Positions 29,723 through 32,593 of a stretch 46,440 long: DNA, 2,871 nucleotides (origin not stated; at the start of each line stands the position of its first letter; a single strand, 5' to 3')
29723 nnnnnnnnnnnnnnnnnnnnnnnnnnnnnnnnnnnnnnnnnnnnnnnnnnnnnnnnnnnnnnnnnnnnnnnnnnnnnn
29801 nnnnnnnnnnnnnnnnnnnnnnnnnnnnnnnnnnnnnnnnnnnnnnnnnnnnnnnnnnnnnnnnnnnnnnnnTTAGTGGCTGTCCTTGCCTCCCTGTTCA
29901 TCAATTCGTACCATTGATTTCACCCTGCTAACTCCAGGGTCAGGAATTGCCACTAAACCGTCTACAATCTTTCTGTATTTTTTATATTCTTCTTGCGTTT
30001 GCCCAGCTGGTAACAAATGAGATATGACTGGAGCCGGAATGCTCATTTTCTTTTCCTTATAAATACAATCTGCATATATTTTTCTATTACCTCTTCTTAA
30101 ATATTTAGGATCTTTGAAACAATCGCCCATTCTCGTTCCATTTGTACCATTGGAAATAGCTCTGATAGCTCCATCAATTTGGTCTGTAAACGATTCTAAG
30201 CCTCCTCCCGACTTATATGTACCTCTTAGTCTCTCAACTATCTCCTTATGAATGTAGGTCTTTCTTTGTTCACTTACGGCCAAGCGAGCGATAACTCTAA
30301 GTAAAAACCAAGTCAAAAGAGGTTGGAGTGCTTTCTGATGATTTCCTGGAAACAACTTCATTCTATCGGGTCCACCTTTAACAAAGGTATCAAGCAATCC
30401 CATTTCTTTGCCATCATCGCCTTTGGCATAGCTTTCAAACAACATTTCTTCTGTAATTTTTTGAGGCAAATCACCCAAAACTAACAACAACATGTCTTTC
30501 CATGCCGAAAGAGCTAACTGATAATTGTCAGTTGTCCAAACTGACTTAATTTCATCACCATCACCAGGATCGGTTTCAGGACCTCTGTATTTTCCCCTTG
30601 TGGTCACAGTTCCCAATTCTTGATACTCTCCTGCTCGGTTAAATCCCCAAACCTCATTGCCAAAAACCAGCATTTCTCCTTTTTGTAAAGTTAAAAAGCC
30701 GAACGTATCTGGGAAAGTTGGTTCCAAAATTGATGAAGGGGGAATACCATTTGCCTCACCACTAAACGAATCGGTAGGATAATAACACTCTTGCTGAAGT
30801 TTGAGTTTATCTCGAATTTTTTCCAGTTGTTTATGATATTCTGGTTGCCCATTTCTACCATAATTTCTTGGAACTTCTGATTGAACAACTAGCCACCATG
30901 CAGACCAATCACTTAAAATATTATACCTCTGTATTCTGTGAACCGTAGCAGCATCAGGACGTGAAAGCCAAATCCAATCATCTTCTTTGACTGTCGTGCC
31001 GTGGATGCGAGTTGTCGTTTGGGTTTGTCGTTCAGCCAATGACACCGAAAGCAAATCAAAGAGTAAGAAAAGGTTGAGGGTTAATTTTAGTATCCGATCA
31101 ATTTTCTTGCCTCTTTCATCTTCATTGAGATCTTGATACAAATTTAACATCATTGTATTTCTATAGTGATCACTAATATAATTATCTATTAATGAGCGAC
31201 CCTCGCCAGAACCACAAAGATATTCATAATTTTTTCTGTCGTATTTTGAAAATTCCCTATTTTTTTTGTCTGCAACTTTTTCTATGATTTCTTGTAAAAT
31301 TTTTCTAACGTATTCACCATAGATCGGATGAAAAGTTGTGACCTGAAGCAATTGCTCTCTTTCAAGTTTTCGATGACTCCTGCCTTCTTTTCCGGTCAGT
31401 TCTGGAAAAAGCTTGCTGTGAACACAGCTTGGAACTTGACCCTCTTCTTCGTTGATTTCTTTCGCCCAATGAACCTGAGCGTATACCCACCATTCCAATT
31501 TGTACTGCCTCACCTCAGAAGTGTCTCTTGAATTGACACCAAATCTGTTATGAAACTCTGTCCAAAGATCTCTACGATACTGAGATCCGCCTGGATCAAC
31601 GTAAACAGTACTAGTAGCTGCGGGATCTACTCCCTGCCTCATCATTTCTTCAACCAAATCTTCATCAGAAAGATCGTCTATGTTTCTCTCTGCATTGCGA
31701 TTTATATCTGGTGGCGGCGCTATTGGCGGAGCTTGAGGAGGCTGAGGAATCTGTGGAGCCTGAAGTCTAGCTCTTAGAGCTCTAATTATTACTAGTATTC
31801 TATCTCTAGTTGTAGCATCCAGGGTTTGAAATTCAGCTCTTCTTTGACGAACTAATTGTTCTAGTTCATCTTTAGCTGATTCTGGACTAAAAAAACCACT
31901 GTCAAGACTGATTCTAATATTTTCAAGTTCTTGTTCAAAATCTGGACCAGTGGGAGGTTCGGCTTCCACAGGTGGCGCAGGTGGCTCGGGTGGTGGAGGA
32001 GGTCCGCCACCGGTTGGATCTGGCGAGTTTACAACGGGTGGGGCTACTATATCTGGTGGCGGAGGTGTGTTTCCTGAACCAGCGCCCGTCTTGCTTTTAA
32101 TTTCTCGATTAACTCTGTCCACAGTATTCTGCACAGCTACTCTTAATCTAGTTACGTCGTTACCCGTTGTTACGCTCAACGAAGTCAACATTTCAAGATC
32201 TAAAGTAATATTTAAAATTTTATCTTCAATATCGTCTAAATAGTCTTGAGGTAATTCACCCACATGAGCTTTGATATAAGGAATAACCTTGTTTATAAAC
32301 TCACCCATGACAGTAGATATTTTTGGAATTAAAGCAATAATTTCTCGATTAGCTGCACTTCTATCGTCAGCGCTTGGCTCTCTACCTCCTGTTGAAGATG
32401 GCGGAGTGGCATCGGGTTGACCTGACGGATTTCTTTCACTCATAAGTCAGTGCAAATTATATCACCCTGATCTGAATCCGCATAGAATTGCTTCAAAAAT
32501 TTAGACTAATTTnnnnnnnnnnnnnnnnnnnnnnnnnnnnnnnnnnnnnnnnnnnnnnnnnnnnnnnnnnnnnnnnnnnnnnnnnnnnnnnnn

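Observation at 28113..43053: A T4SS-like core (VirB6-like, PrgK-like, PrgI/VirB3-like, VirB4) with no recognisable coupling protein, relaxase or integrase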

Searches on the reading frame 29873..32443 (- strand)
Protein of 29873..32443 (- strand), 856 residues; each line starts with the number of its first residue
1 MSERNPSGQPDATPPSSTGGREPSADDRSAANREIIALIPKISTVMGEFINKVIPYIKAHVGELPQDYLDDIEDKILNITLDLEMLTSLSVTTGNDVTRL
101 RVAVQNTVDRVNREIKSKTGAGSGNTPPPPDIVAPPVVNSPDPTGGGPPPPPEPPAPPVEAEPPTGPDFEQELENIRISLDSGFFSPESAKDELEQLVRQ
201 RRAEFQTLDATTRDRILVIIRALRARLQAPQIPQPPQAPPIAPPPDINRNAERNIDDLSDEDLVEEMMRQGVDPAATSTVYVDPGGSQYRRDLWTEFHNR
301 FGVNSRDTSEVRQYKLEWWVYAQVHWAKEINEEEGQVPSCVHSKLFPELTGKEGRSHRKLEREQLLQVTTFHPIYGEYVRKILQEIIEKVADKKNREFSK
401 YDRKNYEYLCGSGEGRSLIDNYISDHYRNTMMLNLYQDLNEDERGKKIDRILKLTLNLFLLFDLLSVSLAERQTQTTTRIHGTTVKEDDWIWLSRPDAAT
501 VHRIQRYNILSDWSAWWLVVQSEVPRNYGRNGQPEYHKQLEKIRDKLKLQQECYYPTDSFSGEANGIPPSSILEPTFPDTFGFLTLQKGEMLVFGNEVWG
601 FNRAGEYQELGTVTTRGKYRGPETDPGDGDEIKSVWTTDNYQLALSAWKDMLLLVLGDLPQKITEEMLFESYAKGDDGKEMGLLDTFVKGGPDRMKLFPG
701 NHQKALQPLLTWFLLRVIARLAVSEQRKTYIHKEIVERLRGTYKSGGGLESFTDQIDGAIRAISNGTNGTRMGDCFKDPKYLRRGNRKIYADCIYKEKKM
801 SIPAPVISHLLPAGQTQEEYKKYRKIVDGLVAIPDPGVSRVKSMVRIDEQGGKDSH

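Call 4: search_protein_families(library=pfam, proteins=[window:29873-32443:-], max_evalue=0.01)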
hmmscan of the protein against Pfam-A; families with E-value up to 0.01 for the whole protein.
window:29873-32443:- (856 aa): 0 families

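Call 22: search_protein_families(library=ncbifam, proteins=[window:29873-32443:-], max_evalue=1)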
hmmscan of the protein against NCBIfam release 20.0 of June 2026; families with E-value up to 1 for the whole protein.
window:29873-32443:- (856 aa): 0 families

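Call 23: search_solved_structures(query=window:29873-32443:-, max_evalue=1)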
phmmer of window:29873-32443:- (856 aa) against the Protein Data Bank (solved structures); distinct sequences matched with E-value up to 1: 13.
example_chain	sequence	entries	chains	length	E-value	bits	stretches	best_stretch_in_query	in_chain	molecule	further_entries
4mhl_A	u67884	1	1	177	0.045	14.8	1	203-245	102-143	Interleukin-11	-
6o4o_A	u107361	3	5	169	0.05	14.7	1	203-245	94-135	Interleukin-11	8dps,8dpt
8dpu_B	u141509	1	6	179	0.074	14.1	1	203-245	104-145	Interleukin-11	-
8dpw_A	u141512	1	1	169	0.078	14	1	203-246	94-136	Interleukin-11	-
8dpv_A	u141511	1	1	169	0.079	14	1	203-246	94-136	Interleukin-11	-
8qy4_A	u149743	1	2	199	0.089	13.8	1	203-245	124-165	Interleukin-11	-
3bqf_A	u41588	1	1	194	0.2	12.7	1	743-802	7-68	Peptide methionine sulfoxide reductase msrA/msrB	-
8ae4_B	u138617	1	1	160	0.21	12.6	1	138-181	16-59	Clitocypin-2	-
3bqg_A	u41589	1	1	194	0.25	12.3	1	743-802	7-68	Peptide methionine sulfoxide reductase msrA/msrB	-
3bqe_A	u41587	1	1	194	0.25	12.3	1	743-802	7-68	Peptide methionine sulfoxide reductase msrA/msrB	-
3bqh_A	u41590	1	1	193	0.27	12.3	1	743-802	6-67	Peptide methionine sulfoxide reductase msrA/msrB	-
3h6r_B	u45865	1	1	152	0.36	11.8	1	138-181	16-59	Clitocypin analog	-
3h6s_E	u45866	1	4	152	0.55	11.2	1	138-177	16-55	Clitocypin analog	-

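Call 33: find_homologous_proteins(query=window:29873-32443:-, max_evalue=0.001)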
Query window:29873-32443:- (856 aa): 1 proteins with E <= 0.001 among 8000 candidates.
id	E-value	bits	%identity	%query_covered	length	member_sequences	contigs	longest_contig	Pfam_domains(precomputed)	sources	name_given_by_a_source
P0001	0.0e+0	1982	100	100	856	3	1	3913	-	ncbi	ncbi:MAG: hypothetical protein ABII10_00905 [Candidatus Paceibacterota bacterium]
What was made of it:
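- Tried and rejected: The search for the 856-aa protein returned only itself, probably because proline-rich words swamped it (call 33).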

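Call 42: search_protein_families(library=pfam, alignment_id=A2, max_evalue=0.001)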
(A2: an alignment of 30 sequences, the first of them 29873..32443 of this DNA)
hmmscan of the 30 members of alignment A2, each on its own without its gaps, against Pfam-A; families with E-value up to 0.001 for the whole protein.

A. member 1, window:29873-32443:- (856 aa): 0 families

B. families by the number of members that match (of 30 scanned): 1 family
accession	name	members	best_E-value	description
PF05008.21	V-SNARE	1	0.00019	Vesicle transport v-SNARE protein N-terminus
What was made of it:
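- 29873..32443 (-): 856-aa protein with no signal peptide. It has a proline-rich, helical (coiled-coil-like) N-terminus and a conserved all-alpha C-terminal domain of about 600 aa with an unknown fold. It is transcribed divergently from the giant M23 gene across a 69-bp spacer. No Pfam domain in 30 members (call 42).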

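Call 56: predict_structure(alignment_id=A2)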
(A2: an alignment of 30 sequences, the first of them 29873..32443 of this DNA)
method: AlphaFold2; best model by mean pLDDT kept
length: 856 residues; sequences in the alignment: 30
mean_pLDDT: 79.4   pTM: 0.70
mean pLDDT of the five models: 79.4, 77.7, 77.6, 76.1, 74.9
residues with pLDDT >= 90: 406; 70-90: 195; 50-70: 148; < 50: 107
segments of 3 or more residues with pLDDT < 50: 1-23, 89-92, 134-165, 233-248, 399-403, 620-631, 851-856
pLDDT, mean of each block of 10 residues (from residue 1): 35 37 52 61 66 65 63 64 52 55 68 65 58 45 39 38 53 87 83 90 82 82 82 44 43 86 93 80 77 92 85 93 91 87 89 72 96 97 95 63 71 90 94 97 96 96 95 92 86 96 89 94 95 93 96 96 95 96 94 91 90 66 45 79 95 93 91 55 90 91 97 96 93 95 82 95 94 91 93 92 64 71 92 91 76 42
secondary structure, 60 per line:
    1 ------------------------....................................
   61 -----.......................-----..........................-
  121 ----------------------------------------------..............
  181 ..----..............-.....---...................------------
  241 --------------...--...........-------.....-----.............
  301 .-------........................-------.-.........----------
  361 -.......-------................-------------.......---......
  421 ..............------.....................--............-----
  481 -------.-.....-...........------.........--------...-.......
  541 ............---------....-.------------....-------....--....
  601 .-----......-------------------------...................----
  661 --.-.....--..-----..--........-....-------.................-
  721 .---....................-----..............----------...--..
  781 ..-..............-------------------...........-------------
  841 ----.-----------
elements in order (helices of 4 or more, strands of 3 or more residues): H25-60 H66-88 H94-119 H167-182 H187-200 H202-206 H210-228 H260-270 H278-282 H288-301 H309-331 H342-350 H362-368 H376-391 H405-411 H415-434 H441-461 H464-475 H490-494 H496-506 H513-520 H534-552 H562-565 H580-583 E591-594 E597-601 E607-612 H638-656 H665-669 H683-690 H692-695 H703-719 H725-744 H750-763 H779-782 H784-797 H817-827
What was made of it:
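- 29873..32443 (-): AF2 mean pLDDT 79, mostly above 90 in the C-terminal domain (call 56).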

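Call 61: fold_search(model_id=the predicted structure, library=pdb)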
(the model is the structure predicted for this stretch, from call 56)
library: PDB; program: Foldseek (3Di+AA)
matches with E <= 10: 91; with E <= 0.001: 0
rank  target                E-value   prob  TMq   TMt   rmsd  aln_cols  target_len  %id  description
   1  8tla_C                1.4e-01  0.15  0.11  0.07  29.3       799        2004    9  Human Type 3 IP3 Receptor - Higher-Order Inhibited State - Symmetry Mate 1 (released 2023-11-08)
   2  4c0e_A                3.9e-01  0.11  0.10  0.14  24.2       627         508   11  Structure of the NOT1 superfamily homology domain from Chaetomium thermophilum (released 2013-10-09)
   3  5hiu_B                6.5e-01  0.09  0.09  0.14  21.2       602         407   10  Structure of the TSC2 N-terminus (released 2016-08-10)
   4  5hiu_A                7.1e-01  0.10  0.10  0.15  21.2       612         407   11  Structure of the TSC2 N-terminus (released 2016-08-10)
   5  7r5k_A4               8.0e-01  0.07  0.11  0.12  36.3       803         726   12  Human nuclear pore complex (constricted) (released 2022-06-22)
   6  8g4j_A                8.3e-01  0.08  0.10  0.15  23.0       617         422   10  Crystal structure of Cavia porcellus (guinea pig) importin-alpha 1 in cargo-free state (released 2023-02-22)
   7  5j3v_A                1.4e+00  0.07  0.12  0.12  26.6       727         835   10  Crystal structure of human Karyopherin-beta2 bound to the histone H3 tail (released 2016-09-21)
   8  4hzk_B                1.5e+00  0.07  0.11  0.10  24.9       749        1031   10  Crystal structure of free CRM1 (crystal form 2) (released 2013-01-23)
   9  1ee4_A                1.6e+00  0.08  0.11  0.17  22.3       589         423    8  CRYSTAL STRUCTURE OF YEAST KARYOPHERIN (IMPORTIN) ALPHA IN A COMPLEX WITH A C-MYC NLS PEPTIDE (released 2000-03-29)
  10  4c0e_B                1.7e+00  0.06  0.10  0.15  23.9       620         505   11  Structure of the NOT1 superfamily homology domain from Chaetomium thermophilum (released 2013-10-09)
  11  6qnx_A                1.7e+00  0.03  0.09  0.08  30.2       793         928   11  Structure of the SA2/SCC1/CTCF complex (released 2020-01-22)
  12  2qna_A                1.8e+00  0.06  0.12  0.13  23.5       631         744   10  Crystal structure of human Importin-beta (127-876) in complex with the IBB-domain of Snurportin1 (1-65) (released 2008-04-08)
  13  9j0o_V                2.0e+00  0.04  0.09  0.12  24.1       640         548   11  Arrested elongation complex of mammalian RNA polymerase II with nucleosome (AEC1-nuc) (released 2025-02-05)
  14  6o3e_A                2.0e+00  0.03  0.08  0.11  26.7       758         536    8  mouse aE-catenin 82-883 (released 2019-11-13)
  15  8fl2_NX               2.2e+00  0.07  0.12  0.18  25.6       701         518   10  Human nuclear pre-60S ribosomal subunit (State I1) (released 2023-07-12)
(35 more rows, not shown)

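Call 74: fold_search(model_id=the predicted structure, library=viral)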
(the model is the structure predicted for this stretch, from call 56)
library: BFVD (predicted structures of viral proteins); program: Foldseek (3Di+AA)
matches with E <= 10: 130; with E <= 0.001: 0
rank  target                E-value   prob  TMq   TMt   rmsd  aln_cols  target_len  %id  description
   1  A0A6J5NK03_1          7.8e-02  0.21  0.08  0.07  30.0       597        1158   13  Large polyvalent protein associated domain-containing protein [uncultured Caudovirales phage]
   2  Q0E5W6                1.5e-01  0.06  0.07  0.06  33.6       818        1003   10  Putative internal virion protein [Pseudomonas phage LKA1]
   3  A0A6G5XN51            1.7e-01  0.08  0.07  0.06  35.9       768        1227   10  (no name in the UniProt tables at hand)
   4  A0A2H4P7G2            2.7e-01  0.08  0.08  0.09  36.6       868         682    9  Putative structural protein [Pseudomonas phage inbricus]
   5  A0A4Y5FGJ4            2.9e-01  0.14  0.10  0.08  29.8       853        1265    9  Tape measure protein [Lactobacillus phage 3-521]
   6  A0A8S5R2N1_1          2.9e-01  0.06  0.08  0.06  38.6       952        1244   12  Tail tape measure protein [Siphoviridae sp. ct6d71]
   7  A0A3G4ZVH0            3.0e-01  0.06  0.07  0.06  32.7       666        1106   10  Ankyrin repeat protein [Edafosvirus sp.]
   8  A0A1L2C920            3.5e-01  0.08  0.10  0.10  32.6       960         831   12  Peptidoglycan hydrolase [Pseudomonas phage ZC03]
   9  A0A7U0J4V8            3.7e-01  0.04  0.06  0.05  29.9       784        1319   10  (no name in the UniProt tables at hand)
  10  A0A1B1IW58            4.3e-01  0.07  0.10  0.07  34.6       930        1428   10  (no name in the UniProt tables at hand)
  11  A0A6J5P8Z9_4          5.1e-01  0.06  0.09  0.07  31.6       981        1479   10  ART-PolyVal-like domain-containing protein [uncultured Caudovirales phage]
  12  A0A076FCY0            5.3e-01  0.05  0.09  0.07  27.0       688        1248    9  Uncharacterized protein [Penaeus monodon nudivirus]
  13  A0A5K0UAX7            5.3e-01  0.04  0.07  0.09  35.8       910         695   10  Uncharacterized protein [Yasminevirus sp. GU-2018]
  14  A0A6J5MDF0            5.5e-01  0.08  0.11  0.11  30.4       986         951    9  Lysozyme [uncultured Caudovirales phage]
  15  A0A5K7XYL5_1          5.5e-01  0.04  0.08  0.06  36.2      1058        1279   11  CP2475L p220 homolog protein [Abalone asfa-like virus]
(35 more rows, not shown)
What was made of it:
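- Fold search of the 856-aa model (calls 61, 74).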
